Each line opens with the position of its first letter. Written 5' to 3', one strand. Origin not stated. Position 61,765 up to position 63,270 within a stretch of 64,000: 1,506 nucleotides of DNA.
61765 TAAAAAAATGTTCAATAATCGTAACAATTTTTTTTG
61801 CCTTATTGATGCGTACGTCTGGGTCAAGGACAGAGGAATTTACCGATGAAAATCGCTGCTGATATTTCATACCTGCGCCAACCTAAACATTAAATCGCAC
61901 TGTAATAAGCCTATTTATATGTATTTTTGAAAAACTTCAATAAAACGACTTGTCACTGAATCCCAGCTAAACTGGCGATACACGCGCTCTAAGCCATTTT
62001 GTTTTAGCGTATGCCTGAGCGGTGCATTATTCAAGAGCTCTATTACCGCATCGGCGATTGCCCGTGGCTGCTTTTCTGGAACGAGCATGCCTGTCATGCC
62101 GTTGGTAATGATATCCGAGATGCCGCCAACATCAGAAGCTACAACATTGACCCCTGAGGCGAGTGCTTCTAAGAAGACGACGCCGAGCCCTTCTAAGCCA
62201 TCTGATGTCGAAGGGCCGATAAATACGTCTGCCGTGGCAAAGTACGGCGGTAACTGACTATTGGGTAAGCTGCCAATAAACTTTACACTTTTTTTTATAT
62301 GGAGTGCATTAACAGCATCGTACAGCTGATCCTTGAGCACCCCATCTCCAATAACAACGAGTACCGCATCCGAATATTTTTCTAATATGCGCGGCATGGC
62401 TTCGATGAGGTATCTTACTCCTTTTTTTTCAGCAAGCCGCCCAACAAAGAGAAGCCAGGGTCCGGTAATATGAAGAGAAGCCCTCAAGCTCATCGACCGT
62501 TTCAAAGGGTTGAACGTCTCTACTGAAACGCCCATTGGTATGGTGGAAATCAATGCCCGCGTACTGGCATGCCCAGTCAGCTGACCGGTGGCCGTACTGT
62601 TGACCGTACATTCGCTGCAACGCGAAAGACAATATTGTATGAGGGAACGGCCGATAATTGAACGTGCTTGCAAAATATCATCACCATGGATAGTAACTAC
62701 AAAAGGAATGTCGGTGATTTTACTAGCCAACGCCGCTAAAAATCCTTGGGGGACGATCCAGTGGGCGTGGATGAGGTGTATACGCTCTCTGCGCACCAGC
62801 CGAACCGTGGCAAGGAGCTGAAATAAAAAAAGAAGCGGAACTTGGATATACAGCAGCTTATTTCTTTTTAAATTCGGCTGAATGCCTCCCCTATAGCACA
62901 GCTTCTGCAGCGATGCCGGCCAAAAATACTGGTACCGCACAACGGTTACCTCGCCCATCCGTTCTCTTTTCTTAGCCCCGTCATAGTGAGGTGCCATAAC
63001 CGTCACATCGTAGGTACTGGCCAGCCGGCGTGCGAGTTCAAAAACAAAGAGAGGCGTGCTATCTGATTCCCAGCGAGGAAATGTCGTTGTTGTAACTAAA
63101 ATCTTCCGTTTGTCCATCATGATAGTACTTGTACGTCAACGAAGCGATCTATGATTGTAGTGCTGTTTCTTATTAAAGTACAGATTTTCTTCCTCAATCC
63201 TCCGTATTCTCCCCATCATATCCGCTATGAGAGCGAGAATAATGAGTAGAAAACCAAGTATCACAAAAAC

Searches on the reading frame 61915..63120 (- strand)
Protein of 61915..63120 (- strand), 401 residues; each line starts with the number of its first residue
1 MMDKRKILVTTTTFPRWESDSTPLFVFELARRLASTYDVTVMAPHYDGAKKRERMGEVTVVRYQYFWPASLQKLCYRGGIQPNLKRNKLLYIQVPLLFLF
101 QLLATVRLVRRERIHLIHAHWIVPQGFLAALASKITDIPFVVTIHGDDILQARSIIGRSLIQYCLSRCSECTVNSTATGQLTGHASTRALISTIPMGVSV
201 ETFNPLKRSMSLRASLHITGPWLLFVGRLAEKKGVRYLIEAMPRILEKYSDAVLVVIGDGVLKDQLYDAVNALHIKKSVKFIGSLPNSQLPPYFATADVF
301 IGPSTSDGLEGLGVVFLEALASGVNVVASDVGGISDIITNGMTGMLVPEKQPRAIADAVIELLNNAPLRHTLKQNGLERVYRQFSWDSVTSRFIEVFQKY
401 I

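Call 9: search_protein_families(library=pfam, proteins=[window:61915-63120:-], max_evalue=0.001)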
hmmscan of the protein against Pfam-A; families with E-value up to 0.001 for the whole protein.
window:61915-63120:- (401 aa): 7 families
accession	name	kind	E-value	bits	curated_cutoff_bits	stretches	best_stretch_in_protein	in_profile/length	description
PF00534.26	Glycos_transf_1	-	1.2e-43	149.1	26.4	1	221-377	16-170/172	Glycosyl transferases group 1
PF13692.12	Glyco_trans_1_4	-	1.7e-38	132.5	27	1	221-365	2-142/142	Glycosyl transferases group 1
PF13439.12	Glyco_transf_4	-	3.9e-17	63.2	28.5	1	25-201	7-169/170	Glycosyltransferase Family 4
PF13579.12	Glyco_trans_4_4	-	7.4e-15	56.1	29.7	1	26-179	7-139/158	Glycosyl transferase 4-like domain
PF13477.12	Glyco_trans_4_2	-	1.3e-10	42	23.4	1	24-168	11-132/139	Glycosyl transferase 4-like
PF13524.12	Glyco_trans_1_2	-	4.9e-06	27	25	1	270-392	27-141/144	Glycosyl transferase-like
PF20706.3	GT4-conflict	-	1.7e-05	24.4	26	1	217-389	194-381/385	Family 4 Glycosyltransferase in conflict systems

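Call 84: find_encoding_contigs(protein=window:61915-63120:-, flank=10000, max_places=2)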
Protein window:61915-63120:- (401 aa): 2 contigs read that carry it; 1 place shown.
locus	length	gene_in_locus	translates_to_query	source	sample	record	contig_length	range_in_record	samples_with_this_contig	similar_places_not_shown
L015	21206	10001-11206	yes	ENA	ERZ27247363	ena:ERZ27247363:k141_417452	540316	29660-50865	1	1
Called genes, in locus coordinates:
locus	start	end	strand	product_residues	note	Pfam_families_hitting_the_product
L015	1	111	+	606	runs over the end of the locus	PF00009:GTP_EFTU, PF03144:GTP_EFTU_D2, PF00679:EFG_C, PF06421:LepA_C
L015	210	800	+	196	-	PF14470:bPH_3 (weak), PF03703:bPH_2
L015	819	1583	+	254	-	-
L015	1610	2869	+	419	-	PF13365:Trypsin_2, PF13180:PDZ_2, PF17820:PDZ_6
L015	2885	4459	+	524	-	PF00082:Peptidase_S8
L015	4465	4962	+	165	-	PF04138:GtrA_DPMS_TM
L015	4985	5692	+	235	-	PF00535:Glycos_transf_2, PF10111:Glyco_tranf_2_2, PF13641:Glyco_tranf_2_3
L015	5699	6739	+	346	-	PF04321:RmlD_sub_bind (weak), PF01073:3Beta_HSD, PF01370:Epimerase, PF02719:Polysacc_synt_2 (weak), PF07993:NAD_binding_4 (weak), PF16363:GDP_Man_Dehyd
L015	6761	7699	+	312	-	PF01073:3Beta_HSD, PF01370:Epimerase, PF02719:Polysacc_synt_2, PF04321:RmlD_sub_bind, PF05368:NmrA (faint), PF07993:NAD_binding_4 (faint), PF13460:NAD_binding_10, PF16363:GDP_Man_Dehyd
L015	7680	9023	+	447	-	PF03446:NAD_binding_2 (faint), PF03721:UDPG_MGDP_dh_N, PF00984:UDPG_MGDP_dh, PF03720:UDPG_MGDP_dh_C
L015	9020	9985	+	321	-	PF00535:Glycos_transf_2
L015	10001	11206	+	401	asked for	PF13439:Glyco_transf_4, PF13477:Glyco_trans_4_2, PF13579:Glyco_trans_4_4, PF20706:GT4-conflict (faint), PF00534:Glycos_transf_1, PF13692:Glyco_trans_1_4, PF13524:Glyco_trans_1_2 (weak)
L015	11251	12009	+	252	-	PF01209:Ubie_methyltran, PF13489:Methyltransf_23, PF08241:Methyltransf_11, PF08242:Methyltransf_12, PF13649:Methyltransf_25, PF13847:Methyltransf_31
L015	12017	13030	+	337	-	PF01075:Glyco_transf_9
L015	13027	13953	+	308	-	PF13489:Methyltransf_23, PF07021:MetW (weak), PF13847:Methyltransf_31, PF08241:Methyltransf_11, PF08242:Methyltransf_12, PF13649:Methyltransf_25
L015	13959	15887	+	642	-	-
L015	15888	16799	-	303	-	PF13641:Glyco_tranf_2_3, PF00535:Glycos_transf_2, PF13632:Glyco_trans_2_3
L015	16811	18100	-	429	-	PF13439:Glyco_transf_4, PF13579:Glyco_trans_4_4, PF00534:Glycos_transf_1 (weak)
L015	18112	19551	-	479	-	PF23019:DUF7033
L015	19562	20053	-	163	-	PF00132:Hexapep, PF14602:Hexapep_2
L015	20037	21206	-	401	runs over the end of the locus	-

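Call 85: search_solved_structures(query=L015:6761-7699:+, max_evalue=1e-10)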
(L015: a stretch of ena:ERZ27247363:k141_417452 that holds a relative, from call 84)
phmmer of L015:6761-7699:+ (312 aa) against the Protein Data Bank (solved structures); distinct sequences matched with E-value up to 1e-10: 112 (the best 60 are shown).
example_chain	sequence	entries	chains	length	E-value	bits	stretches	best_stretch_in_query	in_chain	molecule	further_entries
4zrm_A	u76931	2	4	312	4e-97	328.9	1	3-306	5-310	UDP-glucose 4-epimerase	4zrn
2p5u_A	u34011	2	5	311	1.9e-74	254.4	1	3-304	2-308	UDP-glucose 4-epimerase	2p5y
7ys8_A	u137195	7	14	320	4.8e-71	243.2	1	3-307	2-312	UDP-glucose 4-epimerase | UDP-glucose 4-epimerase along with EC 5.1.3.2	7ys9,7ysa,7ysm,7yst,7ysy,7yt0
6dnt_A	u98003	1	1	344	2.5e-49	171.9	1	4-305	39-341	NAD-dependent epimerase/dehydratase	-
6wjb_A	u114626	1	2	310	2.4e-48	168.7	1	2-296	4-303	NAD-dependent epimerase/dehydratase family protein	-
6wj9_A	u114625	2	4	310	1.1e-47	166.6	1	2-296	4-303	NAD-dependent epimerase/dehydratase family protein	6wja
6pmh_A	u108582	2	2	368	3e-40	142.1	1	4-308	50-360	UDP-glucose 4-epimerase related protein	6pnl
6bwl_A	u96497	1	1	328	5.1e-40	141.3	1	3-305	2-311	Pal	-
2c20_A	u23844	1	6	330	6.1e-39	137.8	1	1-291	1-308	UDP-GLUCOSE 4-EPIMERASE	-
3ehe_A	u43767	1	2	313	1.6e-38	136.4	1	1-299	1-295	UDP-glucose 4-epimerase (GalE-1)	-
3ru7_A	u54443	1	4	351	2.4e-38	135.8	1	4-305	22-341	WbgU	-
3ru9_A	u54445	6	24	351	3e-38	135.5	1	4-304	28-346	WbgU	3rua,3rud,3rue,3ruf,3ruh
3icp_A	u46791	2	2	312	3.6e-38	135.3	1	3-296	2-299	NAD-dependent epimerase/dehydratase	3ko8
3lu1_A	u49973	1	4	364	3.6e-38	135.3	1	4-304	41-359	WbgU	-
3ruc_A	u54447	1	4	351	3.9e-38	135.2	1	4-304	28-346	WbgU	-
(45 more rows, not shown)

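Call 86: search_solved_structures(query=L015:5699-6739:+, max_evalue=1e-10)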
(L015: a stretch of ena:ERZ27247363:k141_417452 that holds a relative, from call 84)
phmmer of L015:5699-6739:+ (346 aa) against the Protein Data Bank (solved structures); distinct sequences matched with E-value up to 1e-10: 53.
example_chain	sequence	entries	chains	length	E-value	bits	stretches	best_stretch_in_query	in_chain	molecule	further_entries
4gll_A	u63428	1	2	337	1.3e-76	261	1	9-332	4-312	UDP-glucuronic acid decarboxylase 1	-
2b69_A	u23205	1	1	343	1.4e-76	260.9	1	9-332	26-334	UDP-glucuronate decarboxylase 1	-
4m55_A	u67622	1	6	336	6.9e-76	258.7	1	10-332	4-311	UDP-glucuronic acid decarboxylase 1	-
4lk3_A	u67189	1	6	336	9.6e-76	258.2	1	10-332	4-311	UDP-glucuronic acid decarboxylase 1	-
4zrm_A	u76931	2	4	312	4.7e-32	114.6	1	9-332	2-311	UDP-glucose 4-epimerase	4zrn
6bwl_A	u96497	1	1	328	6e-29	104.3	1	12-330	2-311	Pal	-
7ys8_A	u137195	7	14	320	6.3e-29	104.3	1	13-329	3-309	UDP-glucose 4-epimerase | UDP-glucose 4-epimerase along with EC 5.1.3.2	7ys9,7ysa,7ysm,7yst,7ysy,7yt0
8vr2_A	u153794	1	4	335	1.4e-26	96.6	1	9-336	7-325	NAD-dependent epimerase/dehydratase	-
8du1_A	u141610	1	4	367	7.2e-26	94.2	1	160-333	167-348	dTDP-glucose 4,6-dehydratase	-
6zl6_A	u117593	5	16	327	8.1e-26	94.1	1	12-330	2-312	Epimerase domain-containing protein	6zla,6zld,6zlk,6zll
6zlj_A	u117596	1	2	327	2.7e-25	92.4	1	12-330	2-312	Epimerase domain-containing protein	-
6pmh_A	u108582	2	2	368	5.6e-25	91.3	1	11-335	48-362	UDP-glucose 4-epimerase related protein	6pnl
6bi4_A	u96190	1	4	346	5e-22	81.6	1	11-338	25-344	dTDP-glucose 4,6-dehydratase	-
8rdg_A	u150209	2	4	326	8.1e-22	80.9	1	13-263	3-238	SDR family NAD(P)-dependent oxidoreductase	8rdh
8rdi_A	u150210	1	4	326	2.9e-21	79.1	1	13-263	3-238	SDR family NAD(P)-dependent oxidoreductase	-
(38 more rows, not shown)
